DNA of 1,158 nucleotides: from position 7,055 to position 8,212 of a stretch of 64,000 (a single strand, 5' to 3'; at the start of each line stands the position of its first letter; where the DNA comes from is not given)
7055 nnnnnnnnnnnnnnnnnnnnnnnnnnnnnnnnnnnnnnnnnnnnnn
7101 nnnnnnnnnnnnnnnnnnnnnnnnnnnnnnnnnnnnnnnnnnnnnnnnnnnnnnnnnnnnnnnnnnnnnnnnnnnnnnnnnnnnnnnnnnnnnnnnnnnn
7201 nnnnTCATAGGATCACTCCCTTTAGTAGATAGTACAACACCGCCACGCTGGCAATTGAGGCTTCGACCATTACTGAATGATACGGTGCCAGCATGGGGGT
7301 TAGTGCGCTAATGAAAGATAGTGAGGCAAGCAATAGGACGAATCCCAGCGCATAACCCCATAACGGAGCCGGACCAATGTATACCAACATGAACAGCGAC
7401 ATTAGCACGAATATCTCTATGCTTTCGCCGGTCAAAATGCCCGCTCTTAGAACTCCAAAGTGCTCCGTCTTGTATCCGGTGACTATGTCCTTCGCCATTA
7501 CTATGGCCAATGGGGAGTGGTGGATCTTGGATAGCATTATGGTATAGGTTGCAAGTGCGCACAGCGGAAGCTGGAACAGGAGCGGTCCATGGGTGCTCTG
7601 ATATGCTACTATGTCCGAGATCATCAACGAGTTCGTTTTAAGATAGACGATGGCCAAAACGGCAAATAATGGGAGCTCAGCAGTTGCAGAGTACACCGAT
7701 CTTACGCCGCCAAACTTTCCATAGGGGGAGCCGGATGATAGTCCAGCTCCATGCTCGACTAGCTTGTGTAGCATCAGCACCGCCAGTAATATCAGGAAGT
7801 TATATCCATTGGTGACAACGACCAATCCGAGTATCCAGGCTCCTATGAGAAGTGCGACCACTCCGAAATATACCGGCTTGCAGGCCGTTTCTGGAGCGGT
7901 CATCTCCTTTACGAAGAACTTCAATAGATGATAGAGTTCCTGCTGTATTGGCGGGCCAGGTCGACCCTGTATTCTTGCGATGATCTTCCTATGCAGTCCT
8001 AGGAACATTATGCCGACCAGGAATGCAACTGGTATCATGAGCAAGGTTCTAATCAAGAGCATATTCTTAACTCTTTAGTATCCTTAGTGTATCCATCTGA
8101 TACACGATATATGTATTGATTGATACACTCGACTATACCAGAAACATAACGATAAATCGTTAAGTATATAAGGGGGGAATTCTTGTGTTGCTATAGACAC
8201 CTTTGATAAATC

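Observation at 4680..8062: Minimal Ech-type group-4 [NiFe] hydrogenase lacking the NuoL/EchA-like antiporter subunit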

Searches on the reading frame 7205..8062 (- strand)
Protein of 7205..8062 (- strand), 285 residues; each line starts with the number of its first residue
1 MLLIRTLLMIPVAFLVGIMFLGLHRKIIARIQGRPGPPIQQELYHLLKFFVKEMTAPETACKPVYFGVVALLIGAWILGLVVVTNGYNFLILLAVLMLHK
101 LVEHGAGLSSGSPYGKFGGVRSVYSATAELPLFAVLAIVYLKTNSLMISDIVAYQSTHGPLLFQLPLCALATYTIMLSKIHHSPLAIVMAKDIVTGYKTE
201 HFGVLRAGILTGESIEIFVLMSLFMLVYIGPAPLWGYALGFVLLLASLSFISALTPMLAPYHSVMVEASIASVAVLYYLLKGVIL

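Call 3: search_protein_families(library=pfam, proteins=[window:7205-8062:-], max_evalue=0.1)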
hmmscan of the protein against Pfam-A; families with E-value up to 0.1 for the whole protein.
window:7205-8062:- (285 aa): 1 family
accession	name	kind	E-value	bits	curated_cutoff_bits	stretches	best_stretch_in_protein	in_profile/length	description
PF00146.26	NADHdh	-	6.6e-30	104.9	27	1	7-253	4-261/298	NADH dehydrogenase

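Call 4: search_protein_families(library=ncbifam, proteins=[window:7205-8062:-], max_evalue=0.1)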
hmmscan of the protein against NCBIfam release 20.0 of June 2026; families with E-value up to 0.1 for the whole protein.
window:7205-8062:- (285 aa): 2 families
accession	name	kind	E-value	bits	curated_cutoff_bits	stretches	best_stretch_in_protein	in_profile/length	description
NF004741.0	PRK06076.1-2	equivalog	1.9e-17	63.5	305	1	7-251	27-291/337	NADH-quinone oxidoreductase subunit NuoH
NF004743.0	PRK06076.1-4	equivalog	1.5e-10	40.6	494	1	3-230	17-269/433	NADH-quinone oxidoreductase subunit NuoH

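Call 14: find_encoding_contigs(protein=window:7205-8062:-, flank=10000, max_places=10)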
Protein window:7205-8062:- (285 aa): no gene with exactly this product is on record in the collection.

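Call 16: find_related_loci(query=window:7205-8062:-, collection=genome_contigs, flank=10000)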
Query window:7205-8062:- (285 aa) in genome_contigs; peptide patterns used: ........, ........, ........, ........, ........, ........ (x = any residue, [..] = any of these).
48 stretches matched a pattern; 2 encode a relative of the query (tblastn E <= 1e-3); 1 distinct loci.
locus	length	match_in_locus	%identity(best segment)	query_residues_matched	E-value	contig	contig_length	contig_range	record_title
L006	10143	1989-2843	92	1-285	6e-174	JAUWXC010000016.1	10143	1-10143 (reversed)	MAG: Methanocellales archaeon isolate CSMAG_2674 CSMAG_2674_k127_5595023_length_10143_cov_8.0000, whole genome shotgun s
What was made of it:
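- Tried and rejected: A scan of GTDB species genomes with EhaJ returned only the CSMAG_2674 contig already in hand (call 16).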

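Call 18: find_homologous_proteins(query=window:7205-8062:-, max_evalue=1e-10)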
Query window:7205-8062:- (285 aa): 521 proteins with E <= 1e-10 among 5565 candidates; the best 120 are listed.
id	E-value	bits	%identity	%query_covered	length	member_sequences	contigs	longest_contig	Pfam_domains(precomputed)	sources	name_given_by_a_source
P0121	1.7e-162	557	92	100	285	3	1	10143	PF00146.27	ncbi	-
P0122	2.7e-158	544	88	100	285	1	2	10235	PF00146.27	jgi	-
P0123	1.8e-145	502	80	100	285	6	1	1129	PF00146.27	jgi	-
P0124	1.1e-90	322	56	93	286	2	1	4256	PF00146.27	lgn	-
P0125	1.1e-90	322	55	97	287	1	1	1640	PF00146.27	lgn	-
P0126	1.3e-90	322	56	94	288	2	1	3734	PF00146.27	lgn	-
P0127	6.0e-89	316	54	97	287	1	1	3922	PF00146.27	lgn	-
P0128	1.1e-86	309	54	93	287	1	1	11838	PF00146.27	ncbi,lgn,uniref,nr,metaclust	ncbi:hypothetical protein AKJ65_02625 [candidate division MSBL1 archaeon SCGC-AAA259E19]|uniref:Unch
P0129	3.4e-82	294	53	94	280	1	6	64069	PF00146.27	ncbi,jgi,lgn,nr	ncbi:MAG: NADH:ubiquinone oxidoreductase subunit H [Methanoregulaceae archaeon PtaB.Bin056]|jgi:ener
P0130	4.2e-82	294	52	94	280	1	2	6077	PF00146.27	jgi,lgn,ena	-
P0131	5.9e-82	293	52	94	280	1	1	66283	PF00146.27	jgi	-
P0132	7.3e-82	293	53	95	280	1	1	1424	PF00146.27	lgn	-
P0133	8.3e-82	293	53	95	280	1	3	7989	PF00146.27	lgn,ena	-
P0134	1.2e-81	292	53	94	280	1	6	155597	PF00146.27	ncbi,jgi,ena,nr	ncbi:MAG TPA: NADH-quinone oxidoreductase subunit H [Methanolinea sp.]|nr:NADH-quinone oxidoreductas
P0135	1.4e-81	292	53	95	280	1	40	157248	PF00146.27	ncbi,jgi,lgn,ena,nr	ncbi:MAG: NADH:ubiquinone oxidoreductase subunit H [Methanoregulaceae archaeon PtaB.Bin108]|jgi:ener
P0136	1.6e-81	292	52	94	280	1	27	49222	PF00146.27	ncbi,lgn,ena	-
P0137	2.0e-81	292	53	95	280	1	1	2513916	PF00146.27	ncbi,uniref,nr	ncbi:NADH-quinone oxidoreductase subunit H [Methanogenium sp. S4BF]|uniref:respiratory chain complex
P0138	2.0e-81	292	53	95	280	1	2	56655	PF00146.27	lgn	-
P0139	2.4e-81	291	53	95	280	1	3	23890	PF00146.27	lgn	-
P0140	2.9e-81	291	54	94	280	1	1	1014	PF00146.27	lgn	-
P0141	3.0e-81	291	52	94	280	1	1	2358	PF00146.27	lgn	-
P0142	4.0e-81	291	52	94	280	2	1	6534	PF00146.27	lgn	-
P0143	4.6e-81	290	52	94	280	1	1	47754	PF00146.27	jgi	-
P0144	4.9e-81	290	53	93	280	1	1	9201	PF00146.27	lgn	-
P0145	5.6e-81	290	55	89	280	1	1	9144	PF00146.27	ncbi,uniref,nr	ncbi:respiratory chain complex I subunit 1 family protein [Methanogenium sp. MK-MG]|uniref:respirato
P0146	6.3e-81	290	53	94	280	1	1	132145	PF00146.27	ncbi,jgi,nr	ncbi:MAG: NADH-quinone oxidoreductase subunit H [Methanolinea sp.]|jgi:energy-converting hydrogenase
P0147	6.6e-81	290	52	93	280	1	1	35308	PF00146.27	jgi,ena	-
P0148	6.9e-81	290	52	96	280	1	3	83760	PF00146.27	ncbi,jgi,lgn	-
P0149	9.9e-81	289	52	93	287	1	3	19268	PF00146.27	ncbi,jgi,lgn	-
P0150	1.1e-80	289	52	94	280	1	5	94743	PF00146.27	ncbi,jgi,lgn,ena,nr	ncbi:MAG: NADH:ubiquinone oxidoreductase subunit H [Methanoregulaceae archaeon PtaU1.Bin059]|nr:MAG:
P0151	1.1e-80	289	51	95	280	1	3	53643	PF00146.27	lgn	-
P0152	1.5e-80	289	52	94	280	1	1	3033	PF00146.27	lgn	-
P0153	1.7e-80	289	52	96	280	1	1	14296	PF00146.27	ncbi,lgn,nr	ncbi:MAG: energy-converting hydrogenase subunit [Methanofollis sp.]|nr:energy-converting hydrogenase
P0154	2.0e-80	288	53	93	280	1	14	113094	PF00146.27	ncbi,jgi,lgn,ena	jgi:energy-converting hydrogenase A subunit J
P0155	2.1e-80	288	54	90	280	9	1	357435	PF00146.27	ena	-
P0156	2.3e-80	288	53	93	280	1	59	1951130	PF00146.27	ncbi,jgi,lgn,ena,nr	ncbi:MAG TPA: NADH-quinone oxidoreductase subunit H [Methanoregulaceae archaeon]|nr:MAG: NADH-quinon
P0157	3.1e-80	288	52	96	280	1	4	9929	PF00146.27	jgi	-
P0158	3.4e-80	288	50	95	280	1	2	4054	PF00146.27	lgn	-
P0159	4.1e-80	287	53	95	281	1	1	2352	PF00146.27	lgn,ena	-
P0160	4.4e-80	287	53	96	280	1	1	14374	PF00146.27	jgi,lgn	jgi:energy-converting hydrogenase A subunit J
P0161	4.4e-80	287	52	95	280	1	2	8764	PF00146.27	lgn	-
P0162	4.8e-80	287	52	96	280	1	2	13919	PF00146.27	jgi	-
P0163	5.6e-80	287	52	96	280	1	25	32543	PF00146.27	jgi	-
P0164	6.1e-80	287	52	95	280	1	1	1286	PF00146.27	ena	-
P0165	6.2e-80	287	52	94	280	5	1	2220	PF00146.27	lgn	-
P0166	6.3e-80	287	51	95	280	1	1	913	PF00146.27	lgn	-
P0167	7.1e-80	287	52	90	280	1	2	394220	PF00146.27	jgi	-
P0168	7.4e-80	286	50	97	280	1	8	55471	PF00146.27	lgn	-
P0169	8.0e-80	286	51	94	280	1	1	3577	PF00146.27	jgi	-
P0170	8.4e-80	286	54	89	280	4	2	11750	PF00146.27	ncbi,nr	ncbi:MAG: NADH-ubiquinone oxidoreductase [Methanomicrobiales archaeon]|nr:NADH-ubiquinone oxidoreduc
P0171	1.1e-79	286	53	95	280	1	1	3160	PF00146.27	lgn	-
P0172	1.7e-79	285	52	92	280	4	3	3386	PF00146.27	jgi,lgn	jgi:energy-converting hydrogenase A subunit J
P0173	1.7e-79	285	50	94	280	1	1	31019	PF00146.27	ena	-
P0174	2.1e-79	285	53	95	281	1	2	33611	PF00146.27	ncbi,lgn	-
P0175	2.2e-79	285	51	94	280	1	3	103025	PF00146.27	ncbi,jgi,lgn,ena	jgi:energy-converting hydrogenase A subunit J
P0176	2.5e-79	285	53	89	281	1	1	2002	PF00146.27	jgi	-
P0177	2.6e-79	285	51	96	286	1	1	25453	PF00146.27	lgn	-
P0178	2.7e-79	285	52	95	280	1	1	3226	PF00146.27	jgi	jgi:energy-converting hydrogenase A subunit J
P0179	3.0e-79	284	52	95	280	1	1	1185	PF00146.27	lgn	-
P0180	3.1e-79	284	50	96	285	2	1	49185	PF00146.27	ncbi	-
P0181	3.3e-79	284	50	96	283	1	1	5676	PF00146.27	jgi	-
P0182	3.3e-79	284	53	94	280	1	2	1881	PF00146.27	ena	-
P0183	3.3e-79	284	53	96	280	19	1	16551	PF00146.27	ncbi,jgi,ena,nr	ncbi:MAG: NADH-quinone oxidoreductase subunit H [Methanomicrobiales archaeon]|nr:NADH-quinone oxidor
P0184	3.4e-79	284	50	95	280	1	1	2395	PF00146.27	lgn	-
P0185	3.5e-79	284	52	92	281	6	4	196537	PF00146.27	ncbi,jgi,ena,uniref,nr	ncbi:NADH-quinone oxidoreductase subunit H [Methanoculleus sp.]|uniref:respiratory chain complex I s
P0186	3.7e-79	284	53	89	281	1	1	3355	PF00146.27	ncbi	ncbi:NAD(P)H-quinone oxidoreductase subunit 1, chloroplastic [anaerobic digester metagenome]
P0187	3.8e-79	284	53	89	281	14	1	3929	PF00146.27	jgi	-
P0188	4.0e-79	284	53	94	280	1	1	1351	PF00146.27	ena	-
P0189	4.5e-79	284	52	94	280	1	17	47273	PF00146.27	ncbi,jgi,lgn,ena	jgi:energy-converting hydrogenase A subunit J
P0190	5.1e-79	284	51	94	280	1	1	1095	PF00146.27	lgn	-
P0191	5.2e-79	284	53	94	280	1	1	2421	PF00146.27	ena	-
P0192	5.4e-79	284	52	94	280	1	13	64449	PF00146.27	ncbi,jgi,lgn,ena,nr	ncbi:MAG TPA: NADH-quinone oxidoreductase subunit H [Methanoregulaceae archaeon]|nr:NADH-quinone oxi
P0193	5.4e-79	284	52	95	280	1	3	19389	PF00146.27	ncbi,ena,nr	ncbi:MAG: NADH-quinone oxidoreductase subunit H [Methanoregulaceae archaeon]|nr:NADH-quinone oxidore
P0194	5.8e-79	284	52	96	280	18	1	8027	PF00146.27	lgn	-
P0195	6.1e-79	283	53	95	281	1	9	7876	PF00146.27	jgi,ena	-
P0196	6.2e-79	283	53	94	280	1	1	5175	PF00146.27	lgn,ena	-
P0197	6.6e-79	283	52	95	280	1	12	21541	PF00146.27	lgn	-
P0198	6.6e-79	283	53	94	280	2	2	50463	PF00146.27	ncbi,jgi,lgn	-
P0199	7.2e-79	283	52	95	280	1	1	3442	PF00146.27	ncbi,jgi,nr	ncbi:MAG: NADH-quinone oxidoreductase subunit H [Methanospirillum sp.]|nr:NADH-quinone oxidoreductas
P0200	7.3e-79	283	53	94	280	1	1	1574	PF00146.27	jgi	jgi:energy-converting hydrogenase A subunit J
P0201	7.7e-79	283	51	96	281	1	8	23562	PF00146.27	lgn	-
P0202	8.1e-79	283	50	96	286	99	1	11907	PF00146.27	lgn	-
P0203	8.4e-79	283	52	94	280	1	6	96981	PF00146.27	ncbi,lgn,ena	-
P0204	8.9e-79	283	52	95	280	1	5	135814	PF00146.27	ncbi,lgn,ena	-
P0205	1.0e-78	283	50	95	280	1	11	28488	PF00146.27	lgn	-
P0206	1.0e-78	283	53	94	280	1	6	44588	PF00146.27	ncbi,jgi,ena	-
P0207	1.1e-78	283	52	94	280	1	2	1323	PF00146.27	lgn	-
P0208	1.2e-78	282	52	94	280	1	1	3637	PF00146.27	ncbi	-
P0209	1.3e-78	282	51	95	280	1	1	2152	PF00146.27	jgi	-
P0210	1.5e-78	282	49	98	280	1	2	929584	PF00146.27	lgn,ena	-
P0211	1.5e-78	282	50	95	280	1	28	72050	PF00146.27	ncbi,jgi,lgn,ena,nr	ncbi:MAG: NADH-quinone oxidoreductase subunit H [Methanolinea sp.]|jgi:energy-converting hydrogenase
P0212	1.7e-78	282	51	91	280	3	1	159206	PF00146.27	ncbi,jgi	ncbi:MAG: respiratory chain complex I subunit 1 family protein [Methanoculleaceae archaeon]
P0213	2.0e-78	282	52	94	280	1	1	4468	PF00146.27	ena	-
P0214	2.0e-78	282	52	95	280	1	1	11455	PF00146.27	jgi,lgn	jgi:energy-converting hydrogenase A subunit J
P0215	2.3e-78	282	51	93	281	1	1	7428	PF00146.27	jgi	jgi:energy-converting hydrogenase A subunit J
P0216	2.3e-78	282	51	93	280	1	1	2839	PF00146.27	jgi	jgi:energy-converting hydrogenase A subunit J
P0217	2.4e-78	282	52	98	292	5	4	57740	PF00146.27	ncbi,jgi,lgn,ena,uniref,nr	ncbi:respiratory chain complex I subunit 1 family protein [Methanocaldococcus sp.]|uniref:respirator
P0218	2.4e-78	282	51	93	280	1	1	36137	PF00146.27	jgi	-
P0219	2.5e-78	281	53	92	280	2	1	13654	PF00146.27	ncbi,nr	ncbi:MAG: NADH-quinone oxidoreductase subunit H [Methanomicrobiales archaeon]|nr:NADH-quinone oxidor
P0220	2.5e-78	281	52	94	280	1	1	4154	PF00146.27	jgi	jgi:energy-converting hydrogenase A subunit J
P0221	2.9e-78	281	52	95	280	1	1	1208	PF00146.27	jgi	jgi:energy-converting hydrogenase A subunit J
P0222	2.9e-78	281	51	96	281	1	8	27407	PF00146.27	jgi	jgi:energy-converting hydrogenase A subunit J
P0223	3.0e-78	281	52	94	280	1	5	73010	PF00146.27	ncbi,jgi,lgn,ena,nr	ncbi:MAG TPA: NADH-quinone oxidoreductase subunit H [Methanoregulaceae archaeon]|nr:NADH-quinone oxi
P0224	3.3e-78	281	52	94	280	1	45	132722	PF00146.27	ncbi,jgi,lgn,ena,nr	ncbi:MAG: respiratory chain complex I subunit 1 family protein [Methanomicrobiales archaeon]|jgi:ene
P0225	3.5e-78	281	52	94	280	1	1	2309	PF00146.27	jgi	-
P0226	3.6e-78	281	51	96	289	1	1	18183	PF00146.27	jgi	-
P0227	3.6e-78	281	49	95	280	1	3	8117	PF00146.27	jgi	jgi:energy-converting hydrogenase A subunit J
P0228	3.8e-78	281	49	96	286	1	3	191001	PF00146.27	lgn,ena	-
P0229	3.9e-78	281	52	94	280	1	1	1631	PF00146.27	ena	-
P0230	4.1e-78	281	52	89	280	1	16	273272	PF00146.27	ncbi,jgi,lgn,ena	jgi:energy-converting hydrogenase A subunit J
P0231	4.1e-78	281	52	92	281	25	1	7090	PF00146.27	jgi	-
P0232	4.2e-78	281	52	94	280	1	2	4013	PF00146.27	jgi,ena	-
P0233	4.4e-78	281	52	96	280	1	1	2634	PF00146.27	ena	-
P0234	4.5e-78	281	52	94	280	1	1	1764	PF00146.27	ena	-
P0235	4.7e-78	281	50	96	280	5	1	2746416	PF00146.27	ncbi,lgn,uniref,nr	ncbi:NADH-ubiquinone oxidoreductase [Methanofollis aquaemaris]|uniref:NADH-ubiquinone oxidoreductase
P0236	4.9e-78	281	52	92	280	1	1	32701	PF00146.27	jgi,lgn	-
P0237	4.9e-78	280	52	95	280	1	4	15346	PF00146.27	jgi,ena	jgi:energy-converting hydrogenase A subunit J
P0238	5.3e-78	280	52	92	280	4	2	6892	PF00146.27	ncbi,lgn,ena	-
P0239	5.5e-78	280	51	95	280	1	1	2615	PF00146.27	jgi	-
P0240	5.6e-78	280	52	96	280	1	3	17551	PF00146.27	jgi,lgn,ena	jgi:energy-converting hydrogenase A subunit J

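Call 19: find_encoding_contigs(protein=P0122, flank=10000, max_places=4)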
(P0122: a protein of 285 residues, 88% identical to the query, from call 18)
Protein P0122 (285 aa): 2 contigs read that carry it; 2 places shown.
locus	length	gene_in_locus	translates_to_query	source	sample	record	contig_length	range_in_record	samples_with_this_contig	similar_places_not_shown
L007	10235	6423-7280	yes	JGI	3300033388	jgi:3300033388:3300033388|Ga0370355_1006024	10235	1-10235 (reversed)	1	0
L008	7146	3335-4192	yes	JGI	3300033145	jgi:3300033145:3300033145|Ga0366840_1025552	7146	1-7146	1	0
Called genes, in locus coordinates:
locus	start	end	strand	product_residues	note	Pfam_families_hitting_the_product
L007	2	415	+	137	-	?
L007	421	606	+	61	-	-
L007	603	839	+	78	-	PF13192:Thioredoxin_3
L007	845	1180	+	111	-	PF01022:HTH_5, PF12840:HTH_20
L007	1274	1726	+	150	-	PF00582:Usp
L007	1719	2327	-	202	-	PF20221:DUF6580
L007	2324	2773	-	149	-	PF14478:DUF4430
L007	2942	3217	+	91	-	PF17367:NiFe_hyd_3_EhaA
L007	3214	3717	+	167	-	PF26645:EhaB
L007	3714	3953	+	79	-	PF09882:EhaC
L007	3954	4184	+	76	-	-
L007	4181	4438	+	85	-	PF09880:EhaE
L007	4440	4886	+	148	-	PF09879:EhaF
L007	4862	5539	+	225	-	PF09878:EhaG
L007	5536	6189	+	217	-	PF10125:NADHdeh_related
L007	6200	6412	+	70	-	PF27656:Prd_NiFe_hyd_3_EhaI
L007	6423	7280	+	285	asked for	PF00146:NADHdh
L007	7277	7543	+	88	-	-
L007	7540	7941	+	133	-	PF09218:EhaM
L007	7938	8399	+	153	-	PF01058:Oxidored_q6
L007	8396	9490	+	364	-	PF00374:NiFeSe_Hases, PF00346:Complex1_49kDa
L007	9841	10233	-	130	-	?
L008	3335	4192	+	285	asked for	PF00146:NADHdh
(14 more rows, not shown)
